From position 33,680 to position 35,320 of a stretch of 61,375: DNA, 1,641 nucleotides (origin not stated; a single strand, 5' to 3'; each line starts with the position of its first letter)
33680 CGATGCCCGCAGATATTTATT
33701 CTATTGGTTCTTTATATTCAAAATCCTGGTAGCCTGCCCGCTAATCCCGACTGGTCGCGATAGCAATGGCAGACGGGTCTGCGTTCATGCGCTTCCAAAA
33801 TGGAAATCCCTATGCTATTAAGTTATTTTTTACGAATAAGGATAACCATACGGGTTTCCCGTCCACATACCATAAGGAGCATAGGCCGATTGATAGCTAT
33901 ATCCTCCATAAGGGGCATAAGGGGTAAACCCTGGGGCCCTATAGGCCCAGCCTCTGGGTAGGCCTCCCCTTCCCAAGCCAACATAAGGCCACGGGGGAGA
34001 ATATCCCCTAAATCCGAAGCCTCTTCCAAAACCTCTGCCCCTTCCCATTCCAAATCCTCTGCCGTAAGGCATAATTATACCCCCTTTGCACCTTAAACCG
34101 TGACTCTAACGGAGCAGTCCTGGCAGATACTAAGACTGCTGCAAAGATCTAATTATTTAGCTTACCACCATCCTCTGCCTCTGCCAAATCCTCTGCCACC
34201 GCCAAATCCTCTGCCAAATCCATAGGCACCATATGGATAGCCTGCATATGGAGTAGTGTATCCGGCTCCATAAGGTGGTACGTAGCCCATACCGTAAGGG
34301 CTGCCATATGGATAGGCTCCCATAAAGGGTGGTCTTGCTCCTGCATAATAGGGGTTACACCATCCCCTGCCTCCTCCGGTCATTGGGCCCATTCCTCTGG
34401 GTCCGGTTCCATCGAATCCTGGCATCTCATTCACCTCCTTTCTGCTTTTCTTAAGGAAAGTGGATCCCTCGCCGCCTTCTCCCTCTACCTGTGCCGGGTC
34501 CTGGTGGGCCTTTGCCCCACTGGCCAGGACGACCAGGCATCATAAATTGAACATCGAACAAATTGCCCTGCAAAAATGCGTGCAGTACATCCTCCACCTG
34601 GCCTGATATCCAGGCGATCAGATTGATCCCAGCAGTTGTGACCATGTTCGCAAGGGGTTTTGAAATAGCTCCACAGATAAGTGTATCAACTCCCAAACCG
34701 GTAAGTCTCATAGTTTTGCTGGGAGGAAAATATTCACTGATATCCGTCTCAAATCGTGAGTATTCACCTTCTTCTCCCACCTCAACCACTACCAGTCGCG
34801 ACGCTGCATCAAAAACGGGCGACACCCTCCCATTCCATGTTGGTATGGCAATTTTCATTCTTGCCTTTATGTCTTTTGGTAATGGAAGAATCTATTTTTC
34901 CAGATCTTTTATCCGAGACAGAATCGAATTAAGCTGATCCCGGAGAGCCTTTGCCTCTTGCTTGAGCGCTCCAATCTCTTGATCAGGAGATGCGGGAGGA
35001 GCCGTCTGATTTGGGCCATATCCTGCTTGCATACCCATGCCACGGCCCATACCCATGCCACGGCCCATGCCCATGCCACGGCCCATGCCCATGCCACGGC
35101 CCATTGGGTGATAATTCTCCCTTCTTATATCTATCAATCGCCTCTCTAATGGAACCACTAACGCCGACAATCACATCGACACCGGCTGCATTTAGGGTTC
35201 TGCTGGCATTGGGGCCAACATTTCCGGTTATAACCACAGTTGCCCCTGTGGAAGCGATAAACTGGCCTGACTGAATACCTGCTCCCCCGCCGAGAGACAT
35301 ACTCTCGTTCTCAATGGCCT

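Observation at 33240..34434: Three consecutive small proteins built almost entirely of G/Y/P/R/M low-complexity sequence (RGG- and GY-type)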

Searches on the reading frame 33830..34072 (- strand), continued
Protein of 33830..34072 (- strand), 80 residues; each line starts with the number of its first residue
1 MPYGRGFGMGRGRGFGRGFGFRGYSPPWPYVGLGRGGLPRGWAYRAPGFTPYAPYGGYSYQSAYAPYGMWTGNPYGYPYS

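Call 65: search_protein_representatives(protein=P0118)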
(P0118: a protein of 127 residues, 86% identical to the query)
Query: 127 residues. Proteins with E-value up to 0.001 (for the whole library): 1390; up to 1e-10: 159; up to 1e-30: 1. The best 150 are listed.
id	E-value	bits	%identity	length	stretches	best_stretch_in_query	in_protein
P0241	8.4e-35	136.0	69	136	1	1-121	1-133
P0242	6.6e-23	97.4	55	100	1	33-124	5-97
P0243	3.8e-21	91.7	55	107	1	28-121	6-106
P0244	8.3e-21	90.6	53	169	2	1-122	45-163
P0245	1.1e-20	90.2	58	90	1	36-121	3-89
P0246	1.3e-20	89.9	56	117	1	34-120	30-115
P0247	1.6e-20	89.7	59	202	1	7-122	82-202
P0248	1.3e-19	86.7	54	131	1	33-120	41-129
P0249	1.4e-19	86.6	57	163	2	1-122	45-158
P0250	9.0e-19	84.0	52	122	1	1-121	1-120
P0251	1.4e-18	83.3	57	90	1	30-121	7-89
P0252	1.5e-18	83.3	46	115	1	1-121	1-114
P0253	1.7e-18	83.0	58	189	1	37-121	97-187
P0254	4.5e-18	81.7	62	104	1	33-121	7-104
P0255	9.7e-18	80.6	54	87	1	42-121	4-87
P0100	2.1e-16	76.3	51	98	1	31-119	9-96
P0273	6.3e-16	74.7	51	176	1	31-120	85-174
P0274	7.1e-16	74.6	47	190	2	1-122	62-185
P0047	1.0e-15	74.0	52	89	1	38-124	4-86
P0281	3.7e-15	72.2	50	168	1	21-120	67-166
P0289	2.0e-14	69.8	49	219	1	30-119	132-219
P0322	1.2e-12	64.1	48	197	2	1-124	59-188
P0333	2.1e-12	63.3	53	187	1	1-122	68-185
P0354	1.4e-11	60.6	46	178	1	1-125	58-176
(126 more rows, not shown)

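Call 66: search_protein_families(library=pfam, proteins=[P0247, P0253, P0289, P0244, P0274, P0273, P0281, P0322, P0333, P0354], max_evalue=0.001)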
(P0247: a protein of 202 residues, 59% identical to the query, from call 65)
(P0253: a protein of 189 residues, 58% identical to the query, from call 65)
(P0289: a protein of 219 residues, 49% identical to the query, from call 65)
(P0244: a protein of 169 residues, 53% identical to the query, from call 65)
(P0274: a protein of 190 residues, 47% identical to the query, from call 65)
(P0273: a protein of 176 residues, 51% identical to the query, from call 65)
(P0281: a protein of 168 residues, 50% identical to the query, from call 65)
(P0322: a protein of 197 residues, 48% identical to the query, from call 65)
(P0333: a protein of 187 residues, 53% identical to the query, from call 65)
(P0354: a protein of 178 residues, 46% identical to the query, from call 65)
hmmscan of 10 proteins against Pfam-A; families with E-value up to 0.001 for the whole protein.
P0247 (202 aa): 0 families

P0253 (189 aa): 1 family
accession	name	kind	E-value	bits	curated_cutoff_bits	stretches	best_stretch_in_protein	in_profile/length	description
PF17253.7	DUF5320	-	1.4e-05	26.6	27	1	97-184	12-99/99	Family of unknown function (DUF5320)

P0289 (219 aa): 2 families
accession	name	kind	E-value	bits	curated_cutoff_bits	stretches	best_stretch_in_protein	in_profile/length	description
PF02579.22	Nitro_FeMo-Co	-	1.4e-18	67.4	26.3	1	18-109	2-93/94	Dinitrogenase iron-molybdenum cofactor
PF17253.7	DUF5320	-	1.8e-10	42.3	27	1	130-218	6-99/99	Family of unknown function (DUF5320)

P0244 (169 aa): 1 family
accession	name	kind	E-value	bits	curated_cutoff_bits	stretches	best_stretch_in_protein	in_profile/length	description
PF17253.7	DUF5320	-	2.4e-35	122.1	27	2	45-159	1-99/99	Family of unknown function (DUF5320)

P0274 (190 aa): 1 family
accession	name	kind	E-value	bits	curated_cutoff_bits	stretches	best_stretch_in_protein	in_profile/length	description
PF17253.7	DUF5320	-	8.7e-31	107.5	27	2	62-181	1-99/99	Family of unknown function (DUF5320)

P0273 (176 aa): 1 family
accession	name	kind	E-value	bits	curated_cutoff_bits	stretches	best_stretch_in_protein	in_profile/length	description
PF17253.7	DUF5320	-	1.8e-06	29.5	27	1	83-172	7-99/99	Family of unknown function (DUF5320)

P0281 (168 aa): 11 families
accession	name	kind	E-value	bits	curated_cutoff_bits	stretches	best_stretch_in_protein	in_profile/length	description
PF00037.32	Fer4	-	5.8e-11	42.2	21.1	2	3-25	2-24/24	4Fe-4S binding domain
PF12837.12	Fer4_6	-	1.2e-08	34.9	25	1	31-52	2-23/24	4Fe-4S binding domain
PF12838.12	Fer4_7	-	1.6e-08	35.3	27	1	8-52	1-52/52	4Fe-4S dicluster domain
PF13187.11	Fer4_9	-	1.9e-07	31.5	27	1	8-52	1-51/52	4Fe-4S dicluster domain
PF17253.7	DUF5320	-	5.2e-07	31.2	27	1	81-164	11-99/99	Family of unknown function (DUF5320)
PF12797.12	Fer4_2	-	4.9e-06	26.6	24.5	0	32-49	4-21/22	4Fe-4S binding domain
PF13484.11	Fer4_16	-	7.6e-06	27.1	30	0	38-56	2-20/66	4Fe-4S double cluster binding domain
PF14697.11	Fer4_21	-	1.2e-05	25.8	35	1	4-51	3-55/59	4Fe-4S dicluster domain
PF13237.11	Fer4_10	-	4.8e-05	23.6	25.5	1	4-48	4-52/53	4Fe-4S dicluster domain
PF13183.11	Fer4_8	-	0.00032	21.6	27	0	38-59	5-27/68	4Fe-4S dicluster domain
PF12798.12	Fer4_3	-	0.00076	20.6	27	0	9-23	1-15/15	4Fe-4S binding domain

P0322 (197 aa): 1 family
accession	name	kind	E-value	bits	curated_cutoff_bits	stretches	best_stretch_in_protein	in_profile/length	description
PF17253.7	DUF5320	-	2.6e-24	86.7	27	2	59-182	1-99/99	Family of unknown function (DUF5320)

P0333 (187 aa): 1 family
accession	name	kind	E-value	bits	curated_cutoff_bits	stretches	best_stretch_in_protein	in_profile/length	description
PF17253.7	DUF5320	-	1.3e-19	71.7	27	1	68-181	1-99/99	Family of unknown function (DUF5320)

P0354 (178 aa): 1 family
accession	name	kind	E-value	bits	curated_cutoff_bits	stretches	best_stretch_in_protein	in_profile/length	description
PF17253.7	DUF5320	-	1.9e-19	71.1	27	1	58-169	1-99/99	Family of unknown function (DUF5320)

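Call 80: find_encoding_contigs(protein=P0045, flank=5000, max_places=1)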
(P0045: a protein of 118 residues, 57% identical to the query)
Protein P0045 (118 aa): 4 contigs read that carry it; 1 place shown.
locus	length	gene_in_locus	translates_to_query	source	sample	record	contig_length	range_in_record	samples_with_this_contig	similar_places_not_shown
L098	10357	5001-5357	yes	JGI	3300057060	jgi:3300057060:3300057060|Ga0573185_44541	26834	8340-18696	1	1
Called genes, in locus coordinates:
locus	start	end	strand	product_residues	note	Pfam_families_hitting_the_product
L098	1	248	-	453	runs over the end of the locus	PF00989:PAS, PF08448:PAS_4, PF13426:PAS_9, PF00158:Sigma54_activat, PF14532:Sigma54_activ_2, PF07728:AAA_5, PF25601:AAA_lid_14, PF02954:HTH_8, +2 more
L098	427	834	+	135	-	PF02579:Nitro_FeMo-Co (weak)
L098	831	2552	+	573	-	PF01266:DAO (faint), PF03486:HI0933_like (faint), PF07992:Pyr_redox_2, PF13738:Pyr_redox_3 (faint), PF00070:Pyr_redox, PF02852:Pyr_redox_dim, PF00581:Rhodanese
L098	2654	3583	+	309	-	PF01656:CbiA, PF02374:ArsA_ATPase (faint), PF09140:MipZ (weak), PF10609:ParA, PF13614:AAA_31 (weak)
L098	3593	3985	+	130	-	PF02579:Nitro_FeMo-Co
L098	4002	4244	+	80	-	PF09723:Zn_ribbon_8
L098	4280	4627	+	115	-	PF02579:Nitro_FeMo-Co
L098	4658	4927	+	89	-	PF17253:DUF5320 (weak)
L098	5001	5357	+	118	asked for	-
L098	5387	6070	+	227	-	-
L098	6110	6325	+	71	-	-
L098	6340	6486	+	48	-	-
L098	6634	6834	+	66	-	PF26315:TsoX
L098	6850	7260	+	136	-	PF01243:PNPOx_N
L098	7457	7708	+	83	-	PF04023:FeoA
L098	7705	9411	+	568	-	PF01926:MMR_HSR1, PF02421:FeoB_N, PF07670:Gate, PF07664:FeoB_C, PF07670:Gate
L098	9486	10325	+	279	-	PF00142:Fer4_NifH (faint), PF10609:ParA, PF01656:CbiA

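Call 81: find_encoding_contigs(protein=P0116, flank=5000, max_places=1)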
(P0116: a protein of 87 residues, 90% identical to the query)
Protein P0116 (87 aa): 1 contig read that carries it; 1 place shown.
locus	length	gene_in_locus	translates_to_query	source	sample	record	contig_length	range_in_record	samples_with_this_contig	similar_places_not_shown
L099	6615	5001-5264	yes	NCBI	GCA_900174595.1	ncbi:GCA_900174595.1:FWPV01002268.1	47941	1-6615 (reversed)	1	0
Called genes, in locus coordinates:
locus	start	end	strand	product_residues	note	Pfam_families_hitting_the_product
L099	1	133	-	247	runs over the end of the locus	PF00392:GntR, PF07729:FCD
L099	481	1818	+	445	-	PF00989:PAS, PF08448:PAS_4, PF13188:PAS_8, PF13426:PAS_9, PF00158:Sigma54_activat, PF14532:Sigma54_activ_2, PF07728:AAA_5, PF25601:AAA_lid_14, +3 more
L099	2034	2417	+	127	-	PF02579:Nitro_FeMo-Co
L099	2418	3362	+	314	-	PF10609:ParA, PF01656:CbiA, PF02374:ArsA_ATPase (weak), PF09140:MipZ (weak), PF13614:AAA_31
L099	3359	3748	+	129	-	PF02579:Nitro_FeMo-Co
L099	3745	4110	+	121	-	PF02579:Nitro_FeMo-Co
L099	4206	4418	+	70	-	PF17253:DUF5320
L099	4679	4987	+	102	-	-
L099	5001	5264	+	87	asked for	PF17253:DUF5320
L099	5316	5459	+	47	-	-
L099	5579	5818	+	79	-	-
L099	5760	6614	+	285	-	?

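Call 82: find_encoding_contigs(protein=P0048, flank=5000, max_places=1)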
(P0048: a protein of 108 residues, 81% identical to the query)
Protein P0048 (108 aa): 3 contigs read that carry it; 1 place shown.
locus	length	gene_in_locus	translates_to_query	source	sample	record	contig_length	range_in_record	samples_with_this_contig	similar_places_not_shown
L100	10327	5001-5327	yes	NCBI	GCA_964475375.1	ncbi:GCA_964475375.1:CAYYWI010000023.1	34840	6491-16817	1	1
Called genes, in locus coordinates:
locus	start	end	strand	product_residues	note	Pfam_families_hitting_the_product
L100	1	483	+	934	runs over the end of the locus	PF16656:Pur_ac_phosph_N (faint), PF27503:Rv3811_N (faint), PF25788:Ig_Rha78A_N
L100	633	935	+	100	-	-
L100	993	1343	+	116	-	PF02410:RsfS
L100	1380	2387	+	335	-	PF04055:Radical_SAM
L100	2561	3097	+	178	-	PF01871:AMMECR1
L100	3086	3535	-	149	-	PF04138:GtrA_DPMS_TM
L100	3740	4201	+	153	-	PF02001:DUF134, PF04545:Sigma70_r4 (faint), PF08281:Sigma70_r4_2 (weak)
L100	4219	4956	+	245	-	PF13938:DUF4213, PF04016:DUF364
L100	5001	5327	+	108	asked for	PF17253:DUF5320 (weak)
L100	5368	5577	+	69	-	PF17253:DUF5320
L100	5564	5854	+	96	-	PF17253:DUF5320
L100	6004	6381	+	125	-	PF02629:CoA_binding, PF13380:CoA_binding_2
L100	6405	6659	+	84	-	PF10133:CooT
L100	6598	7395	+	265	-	PF13489:Methyltransf_23, PF08241:Methyltransf_11, PF08242:Methyltransf_12 (weak), PF13649:Methyltransf_25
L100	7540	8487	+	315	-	PF02001:DUF134, PF08281:Sigma70_r4_2 (weak), PF02579:Nitro_FeMo-Co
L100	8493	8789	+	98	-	-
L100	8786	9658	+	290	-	PF01656:CbiA, PF10609:ParA, PF12837:Fer4_6 (weak), PF13237:Fer4_10 (weak), PF14697:Fer4_21 (weak), PF12838:Fer4_7 (weak), PF13187:Fer4_9 (weak), PF00037:Fer4 (weak), +2 more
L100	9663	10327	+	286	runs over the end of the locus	PF01656:CbiA, PF03193:RsgA_GTPase (faint), PF10609:ParA (faint), PF12838:Fer4_7 (faint), PF13484:Fer4_16 (faint), PF00037:Fer4 (weak), PF12837:Fer4_6 (weak), PF14697:Fer4_21 (weak), +1 more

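Call 89: search_solved_structures(query=P0118, max_evalue=1)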
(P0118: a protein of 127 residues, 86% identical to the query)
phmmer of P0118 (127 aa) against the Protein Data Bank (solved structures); distinct sequences matched with E-value up to 1: 2.
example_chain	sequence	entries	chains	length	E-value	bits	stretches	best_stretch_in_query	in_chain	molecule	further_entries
4cdb_A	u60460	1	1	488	0.22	14.5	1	76-105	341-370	LISTERIOLYSIN O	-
1iml_A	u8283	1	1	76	0.65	13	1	17-47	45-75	CYSTEINE RICH INTESTINAL PROTEIN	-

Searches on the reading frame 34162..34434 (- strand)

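Call 3: search_protein_families(library=pfam, proteins=[window:34162-34434:-], max_evalue=1)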
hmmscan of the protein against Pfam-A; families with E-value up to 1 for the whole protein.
window:34162-34434:- (90 aa): 1 family
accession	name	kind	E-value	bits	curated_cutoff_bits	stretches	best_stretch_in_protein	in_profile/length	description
PF17253.7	DUF5320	-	2.5e-08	35.4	27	1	4-32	1-29/99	Family of unknown function (DUF5320)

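Call 4: search_protein_families(library=ncbifam, proteins=[window:34162-34434:-], max_evalue=1)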
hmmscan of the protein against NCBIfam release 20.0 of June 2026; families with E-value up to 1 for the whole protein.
window:34162-34434:- (90 aa): 0 families

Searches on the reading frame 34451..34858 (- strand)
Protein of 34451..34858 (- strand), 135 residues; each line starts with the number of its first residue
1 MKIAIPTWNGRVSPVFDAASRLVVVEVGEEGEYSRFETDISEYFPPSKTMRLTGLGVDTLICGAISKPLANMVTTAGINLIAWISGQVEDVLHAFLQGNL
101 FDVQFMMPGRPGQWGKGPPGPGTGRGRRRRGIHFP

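Call 3: search_protein_families(library=pfam, proteins=[window:34451-34858:-], max_evalue=1)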
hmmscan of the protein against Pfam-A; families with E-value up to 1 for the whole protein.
window:34451-34858:- (135 aa): 1 family
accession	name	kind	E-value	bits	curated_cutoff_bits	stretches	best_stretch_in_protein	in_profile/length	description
PF02579.22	Nitro_FeMo-Co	-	1.5e-07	32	26.3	1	9-96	2-93/94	Dinitrogenase iron-molybdenum cofactor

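Call 4: search_protein_families(library=ncbifam, proteins=[window:34451-34858:-], max_evalue=1)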
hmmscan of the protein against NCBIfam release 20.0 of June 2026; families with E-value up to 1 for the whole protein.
window:34451-34858:- (135 aa): 1 family
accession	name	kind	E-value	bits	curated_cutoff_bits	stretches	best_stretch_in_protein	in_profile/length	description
NF041136.1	MrpORP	equivalog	2.7e-06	26.9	450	1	1-100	265-365/365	iron-sulfur cluster carrier protein MrpORP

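Call 25: find_related_loci(query=window:34451-34858:-, collection=metagenome_contigs, flank=6000)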
Query window:34451-34858:- (135 aa) in metagenome_contigs; peptide patterns used: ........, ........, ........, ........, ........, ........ (x = any residue, [..] = any of these).
399 stretches matched a pattern; 269 encode a relative of the query (tblastn E <= 1e-3); the best 80 are kept; 80 distinct loci.
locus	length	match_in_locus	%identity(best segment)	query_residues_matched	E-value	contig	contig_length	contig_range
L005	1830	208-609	88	1-135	3e-73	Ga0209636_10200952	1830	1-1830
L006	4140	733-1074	89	1-114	7e-67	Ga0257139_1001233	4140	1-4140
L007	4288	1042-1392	81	2-118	1e-62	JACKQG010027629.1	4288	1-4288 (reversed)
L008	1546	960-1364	83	1-135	2e-65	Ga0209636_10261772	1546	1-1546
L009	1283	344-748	83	1-135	3e-66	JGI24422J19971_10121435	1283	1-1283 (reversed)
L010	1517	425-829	76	1-135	1e-64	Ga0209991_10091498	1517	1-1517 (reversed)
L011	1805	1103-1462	80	1-120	4e-63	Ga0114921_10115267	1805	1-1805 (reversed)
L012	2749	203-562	80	1-120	1e-61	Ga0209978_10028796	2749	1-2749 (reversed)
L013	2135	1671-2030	79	1-120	3e-62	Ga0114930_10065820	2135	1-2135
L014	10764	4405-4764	79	1-120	3e-61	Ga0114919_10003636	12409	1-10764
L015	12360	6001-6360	81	1-120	5e-61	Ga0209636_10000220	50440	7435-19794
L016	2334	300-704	76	1-135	5e-61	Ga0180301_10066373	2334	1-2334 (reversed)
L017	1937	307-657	80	2-118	1e-61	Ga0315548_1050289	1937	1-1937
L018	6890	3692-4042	80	2-118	3e-60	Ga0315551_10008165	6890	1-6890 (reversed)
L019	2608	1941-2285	79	1-115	2e-59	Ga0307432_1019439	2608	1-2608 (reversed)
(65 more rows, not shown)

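Call 90: search_solved_structures(query=window:34451-34858:-, max_evalue=0.01)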
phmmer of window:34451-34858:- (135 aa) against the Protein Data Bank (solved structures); distinct sequences matched with E-value up to 0.01: 0.

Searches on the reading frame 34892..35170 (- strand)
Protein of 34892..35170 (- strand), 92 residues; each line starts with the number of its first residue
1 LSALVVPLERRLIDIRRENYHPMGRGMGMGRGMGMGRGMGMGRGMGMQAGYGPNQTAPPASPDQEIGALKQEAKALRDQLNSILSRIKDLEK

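Call 3: search_protein_families(library=pfam, proteins=[window:34892-35170:-], max_evalue=1)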
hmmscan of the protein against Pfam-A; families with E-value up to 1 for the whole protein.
window:34892-35170:- (92 aa): 3 families
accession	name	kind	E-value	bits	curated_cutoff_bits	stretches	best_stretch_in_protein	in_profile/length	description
PF17253.7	DUF5320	-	9.4e-11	43.2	27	1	23-90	35-99/99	Family of unknown function (DUF5320)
PF16208.10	Keratin_2_head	-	0.019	15.5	28.2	1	24-52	87-117/161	Keratin type II head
PF24448.1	T4_y05I_C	-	0.19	12.6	27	1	65-85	47-67/69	y05I-like putative transcription factor C-terminal domain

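Call 4: search_protein_families(library=ncbifam, proteins=[window:34892-35170:-], max_evalue=1)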
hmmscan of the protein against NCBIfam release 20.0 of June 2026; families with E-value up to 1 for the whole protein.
window:34892-35170:- (92 aa): 0 families
